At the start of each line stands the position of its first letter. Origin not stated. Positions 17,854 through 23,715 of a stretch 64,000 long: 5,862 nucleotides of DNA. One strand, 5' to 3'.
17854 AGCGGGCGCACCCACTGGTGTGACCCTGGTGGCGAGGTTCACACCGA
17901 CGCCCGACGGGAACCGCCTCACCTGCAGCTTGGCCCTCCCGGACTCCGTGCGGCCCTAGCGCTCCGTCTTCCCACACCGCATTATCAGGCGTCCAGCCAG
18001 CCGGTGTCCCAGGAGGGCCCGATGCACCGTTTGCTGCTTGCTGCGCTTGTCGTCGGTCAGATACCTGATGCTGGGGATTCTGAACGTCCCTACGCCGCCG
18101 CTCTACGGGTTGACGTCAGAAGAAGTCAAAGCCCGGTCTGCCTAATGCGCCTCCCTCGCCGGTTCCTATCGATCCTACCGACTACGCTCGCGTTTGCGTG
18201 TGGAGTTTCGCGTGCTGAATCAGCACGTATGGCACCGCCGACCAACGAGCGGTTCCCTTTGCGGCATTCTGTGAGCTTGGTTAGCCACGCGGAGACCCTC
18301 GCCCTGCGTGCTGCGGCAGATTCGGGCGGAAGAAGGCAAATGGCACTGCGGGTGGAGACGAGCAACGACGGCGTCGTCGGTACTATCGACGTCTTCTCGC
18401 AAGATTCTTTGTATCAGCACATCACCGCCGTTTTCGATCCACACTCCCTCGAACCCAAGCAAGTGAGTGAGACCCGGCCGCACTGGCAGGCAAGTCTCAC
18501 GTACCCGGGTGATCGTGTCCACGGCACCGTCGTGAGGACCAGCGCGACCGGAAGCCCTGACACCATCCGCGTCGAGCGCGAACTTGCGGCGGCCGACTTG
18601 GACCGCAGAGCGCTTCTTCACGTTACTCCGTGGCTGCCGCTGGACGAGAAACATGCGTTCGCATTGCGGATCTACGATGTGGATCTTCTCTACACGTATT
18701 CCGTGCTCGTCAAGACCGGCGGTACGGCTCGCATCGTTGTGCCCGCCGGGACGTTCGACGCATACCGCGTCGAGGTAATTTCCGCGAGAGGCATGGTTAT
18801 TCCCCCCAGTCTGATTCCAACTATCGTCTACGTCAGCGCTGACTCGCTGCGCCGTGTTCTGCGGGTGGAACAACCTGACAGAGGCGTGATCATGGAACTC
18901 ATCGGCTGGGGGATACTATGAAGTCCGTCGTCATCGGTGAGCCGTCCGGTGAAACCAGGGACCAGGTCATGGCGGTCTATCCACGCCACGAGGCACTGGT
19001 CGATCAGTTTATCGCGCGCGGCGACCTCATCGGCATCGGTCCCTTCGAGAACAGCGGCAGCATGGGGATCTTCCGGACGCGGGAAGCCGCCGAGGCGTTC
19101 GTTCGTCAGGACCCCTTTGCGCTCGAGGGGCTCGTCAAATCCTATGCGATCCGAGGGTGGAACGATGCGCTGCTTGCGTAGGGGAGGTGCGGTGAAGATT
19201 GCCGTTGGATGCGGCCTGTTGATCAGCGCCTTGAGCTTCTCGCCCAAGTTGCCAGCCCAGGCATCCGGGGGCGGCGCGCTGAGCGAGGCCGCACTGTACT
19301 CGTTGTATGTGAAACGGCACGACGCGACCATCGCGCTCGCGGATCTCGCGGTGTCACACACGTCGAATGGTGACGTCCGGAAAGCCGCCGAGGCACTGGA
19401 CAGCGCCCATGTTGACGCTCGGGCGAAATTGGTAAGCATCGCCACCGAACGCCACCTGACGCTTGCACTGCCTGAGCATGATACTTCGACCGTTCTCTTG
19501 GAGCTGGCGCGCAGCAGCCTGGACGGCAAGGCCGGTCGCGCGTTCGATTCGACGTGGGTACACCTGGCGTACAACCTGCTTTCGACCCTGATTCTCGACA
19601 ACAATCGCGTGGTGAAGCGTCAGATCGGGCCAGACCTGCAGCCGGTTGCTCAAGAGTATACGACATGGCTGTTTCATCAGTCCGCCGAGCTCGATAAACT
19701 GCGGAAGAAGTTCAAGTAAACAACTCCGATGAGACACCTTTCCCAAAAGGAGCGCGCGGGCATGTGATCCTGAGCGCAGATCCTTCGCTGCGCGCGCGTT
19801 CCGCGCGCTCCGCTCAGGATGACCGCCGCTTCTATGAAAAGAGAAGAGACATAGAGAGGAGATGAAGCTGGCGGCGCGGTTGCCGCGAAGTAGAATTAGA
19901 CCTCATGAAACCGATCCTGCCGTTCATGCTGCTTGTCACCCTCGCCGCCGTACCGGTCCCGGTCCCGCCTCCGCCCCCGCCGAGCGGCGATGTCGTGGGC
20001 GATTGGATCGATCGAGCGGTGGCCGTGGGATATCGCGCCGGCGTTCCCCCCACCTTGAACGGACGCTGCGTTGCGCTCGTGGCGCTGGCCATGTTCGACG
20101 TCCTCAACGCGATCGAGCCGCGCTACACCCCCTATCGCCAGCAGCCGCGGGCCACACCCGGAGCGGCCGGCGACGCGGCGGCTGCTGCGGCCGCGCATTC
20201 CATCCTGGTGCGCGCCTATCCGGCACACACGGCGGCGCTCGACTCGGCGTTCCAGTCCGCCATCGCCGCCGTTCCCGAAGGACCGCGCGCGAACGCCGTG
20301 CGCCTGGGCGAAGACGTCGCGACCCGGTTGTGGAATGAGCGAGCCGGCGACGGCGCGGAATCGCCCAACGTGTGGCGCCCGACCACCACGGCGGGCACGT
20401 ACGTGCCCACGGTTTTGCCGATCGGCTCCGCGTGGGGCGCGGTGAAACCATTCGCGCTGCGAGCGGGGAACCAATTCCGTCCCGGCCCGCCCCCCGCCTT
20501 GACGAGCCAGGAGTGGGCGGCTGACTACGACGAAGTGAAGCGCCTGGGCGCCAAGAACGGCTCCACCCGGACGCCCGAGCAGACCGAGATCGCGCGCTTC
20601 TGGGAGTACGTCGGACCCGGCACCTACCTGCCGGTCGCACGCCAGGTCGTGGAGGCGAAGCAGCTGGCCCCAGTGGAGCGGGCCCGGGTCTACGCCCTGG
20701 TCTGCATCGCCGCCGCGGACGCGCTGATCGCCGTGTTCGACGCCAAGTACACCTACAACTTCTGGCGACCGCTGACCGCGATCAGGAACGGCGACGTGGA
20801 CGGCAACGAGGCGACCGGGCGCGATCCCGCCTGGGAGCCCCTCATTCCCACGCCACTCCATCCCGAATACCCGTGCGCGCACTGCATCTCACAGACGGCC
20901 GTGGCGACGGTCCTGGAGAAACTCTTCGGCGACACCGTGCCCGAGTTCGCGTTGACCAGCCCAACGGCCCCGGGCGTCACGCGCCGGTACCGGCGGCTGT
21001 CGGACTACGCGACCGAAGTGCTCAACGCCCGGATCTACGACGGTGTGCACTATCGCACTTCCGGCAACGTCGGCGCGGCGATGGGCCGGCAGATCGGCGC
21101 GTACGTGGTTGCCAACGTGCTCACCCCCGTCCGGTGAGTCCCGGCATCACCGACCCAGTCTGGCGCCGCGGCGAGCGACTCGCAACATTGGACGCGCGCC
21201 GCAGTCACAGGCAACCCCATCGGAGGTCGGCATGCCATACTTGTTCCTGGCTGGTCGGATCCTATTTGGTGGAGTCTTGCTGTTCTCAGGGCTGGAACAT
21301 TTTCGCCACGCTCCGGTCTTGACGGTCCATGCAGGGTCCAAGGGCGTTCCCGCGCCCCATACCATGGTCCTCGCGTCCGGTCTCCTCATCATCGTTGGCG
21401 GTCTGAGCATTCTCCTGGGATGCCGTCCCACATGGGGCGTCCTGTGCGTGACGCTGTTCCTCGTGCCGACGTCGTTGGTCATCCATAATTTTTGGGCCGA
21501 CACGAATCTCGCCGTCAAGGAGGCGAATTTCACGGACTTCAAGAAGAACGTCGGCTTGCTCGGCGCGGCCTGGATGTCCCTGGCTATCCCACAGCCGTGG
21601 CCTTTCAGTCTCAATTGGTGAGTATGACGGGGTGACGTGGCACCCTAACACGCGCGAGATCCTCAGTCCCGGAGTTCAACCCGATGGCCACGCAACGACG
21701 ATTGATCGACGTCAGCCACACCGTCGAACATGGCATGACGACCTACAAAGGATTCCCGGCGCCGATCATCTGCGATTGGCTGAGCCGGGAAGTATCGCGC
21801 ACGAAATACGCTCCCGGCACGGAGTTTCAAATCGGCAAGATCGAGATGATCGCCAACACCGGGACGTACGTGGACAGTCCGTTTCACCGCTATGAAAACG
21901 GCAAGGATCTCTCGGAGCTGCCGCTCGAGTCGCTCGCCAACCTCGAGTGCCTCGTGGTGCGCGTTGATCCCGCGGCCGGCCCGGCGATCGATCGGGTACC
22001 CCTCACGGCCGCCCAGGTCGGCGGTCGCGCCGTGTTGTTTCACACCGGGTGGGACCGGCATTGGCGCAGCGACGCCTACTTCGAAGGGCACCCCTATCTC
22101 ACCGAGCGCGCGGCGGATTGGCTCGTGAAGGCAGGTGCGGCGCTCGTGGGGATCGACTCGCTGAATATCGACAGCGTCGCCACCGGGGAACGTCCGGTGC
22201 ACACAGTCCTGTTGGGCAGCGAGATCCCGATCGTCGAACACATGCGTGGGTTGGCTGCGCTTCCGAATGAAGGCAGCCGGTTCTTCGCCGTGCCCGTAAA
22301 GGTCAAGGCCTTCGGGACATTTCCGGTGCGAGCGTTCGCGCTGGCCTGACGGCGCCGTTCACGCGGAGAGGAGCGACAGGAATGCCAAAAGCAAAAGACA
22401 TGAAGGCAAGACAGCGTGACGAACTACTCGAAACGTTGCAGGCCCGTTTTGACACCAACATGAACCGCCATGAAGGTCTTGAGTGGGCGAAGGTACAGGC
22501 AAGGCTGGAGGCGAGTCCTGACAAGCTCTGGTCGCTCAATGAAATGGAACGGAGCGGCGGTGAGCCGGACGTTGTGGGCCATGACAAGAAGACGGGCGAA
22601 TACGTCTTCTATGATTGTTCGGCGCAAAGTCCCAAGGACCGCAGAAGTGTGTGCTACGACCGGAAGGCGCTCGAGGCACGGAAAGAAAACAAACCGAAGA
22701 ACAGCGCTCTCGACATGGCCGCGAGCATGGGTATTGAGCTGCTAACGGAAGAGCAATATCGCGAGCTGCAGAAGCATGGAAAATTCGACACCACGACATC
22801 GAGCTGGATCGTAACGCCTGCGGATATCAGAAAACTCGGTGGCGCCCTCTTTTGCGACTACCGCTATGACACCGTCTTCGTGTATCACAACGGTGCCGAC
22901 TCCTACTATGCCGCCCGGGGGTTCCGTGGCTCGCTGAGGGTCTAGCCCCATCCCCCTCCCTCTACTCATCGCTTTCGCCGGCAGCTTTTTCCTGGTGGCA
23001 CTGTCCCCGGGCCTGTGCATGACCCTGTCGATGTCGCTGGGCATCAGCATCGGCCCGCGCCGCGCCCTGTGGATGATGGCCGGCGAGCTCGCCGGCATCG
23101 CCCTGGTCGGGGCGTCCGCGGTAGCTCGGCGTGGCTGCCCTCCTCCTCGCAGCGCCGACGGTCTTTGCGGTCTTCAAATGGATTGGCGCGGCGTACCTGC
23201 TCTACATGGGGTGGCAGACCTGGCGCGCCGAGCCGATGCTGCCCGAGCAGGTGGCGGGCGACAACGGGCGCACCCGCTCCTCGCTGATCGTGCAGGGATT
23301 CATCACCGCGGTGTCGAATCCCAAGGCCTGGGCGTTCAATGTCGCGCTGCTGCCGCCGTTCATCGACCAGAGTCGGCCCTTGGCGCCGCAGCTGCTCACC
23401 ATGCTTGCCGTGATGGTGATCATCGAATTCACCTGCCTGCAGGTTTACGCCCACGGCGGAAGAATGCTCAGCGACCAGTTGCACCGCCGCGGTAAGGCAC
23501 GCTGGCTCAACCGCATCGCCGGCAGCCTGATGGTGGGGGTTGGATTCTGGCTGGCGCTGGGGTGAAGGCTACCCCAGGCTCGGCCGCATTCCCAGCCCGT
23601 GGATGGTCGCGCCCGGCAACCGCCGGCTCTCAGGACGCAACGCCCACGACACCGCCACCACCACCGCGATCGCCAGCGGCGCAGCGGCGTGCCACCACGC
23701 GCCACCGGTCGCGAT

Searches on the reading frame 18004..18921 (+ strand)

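Call 22: search_protein_families(library=pfam, proteins=[window:18004-18921:+], max_evalue=0.01)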
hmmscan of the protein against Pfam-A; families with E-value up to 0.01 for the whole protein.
window:18004-18921:+ (305 aa): 1 family
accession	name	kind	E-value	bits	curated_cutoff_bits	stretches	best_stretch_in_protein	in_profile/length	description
PF11306.15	DUF3108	-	3.3e-07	30.8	26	1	112-263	28-173/209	Protein of unknown function (DUF3108)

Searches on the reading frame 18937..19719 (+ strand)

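Call 22: search_protein_families(library=pfam, proteins=[window:18937-19719:+], max_evalue=0.01)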
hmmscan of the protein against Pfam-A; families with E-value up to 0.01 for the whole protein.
window:18937-19719:+ (260 aa): 1 family
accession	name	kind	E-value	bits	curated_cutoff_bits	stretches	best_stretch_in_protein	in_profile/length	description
PF13628.12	DUF4142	-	1.3e-07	32.4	27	1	128-241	14-124/138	Domain of unknown function (DUF4142)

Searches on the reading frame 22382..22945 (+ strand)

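Call 23: search_protein_families(library=pfam, proteins=[window:22382-22945:+], max_evalue=0.01)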
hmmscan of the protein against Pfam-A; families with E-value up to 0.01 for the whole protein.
window:22382-22945:+ (187 aa): 1 family
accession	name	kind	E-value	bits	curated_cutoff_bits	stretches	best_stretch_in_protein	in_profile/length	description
PF14066.11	DUF4256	-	3.4e-92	307.2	27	1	15-187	1-173/173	Protein of unknown function (DUF4256)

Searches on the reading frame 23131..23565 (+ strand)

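Call 23: search_protein_families(library=pfam, proteins=[window:23131-23565:+], max_evalue=0.01)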
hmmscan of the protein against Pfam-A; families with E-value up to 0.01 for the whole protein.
window:23131-23565:+ (144 aa): 1 family
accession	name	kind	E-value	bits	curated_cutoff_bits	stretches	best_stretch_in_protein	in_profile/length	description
PF01810.24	LysE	-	3.5e-25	89.1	25.6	1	2-143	49-191/193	LysE type translocator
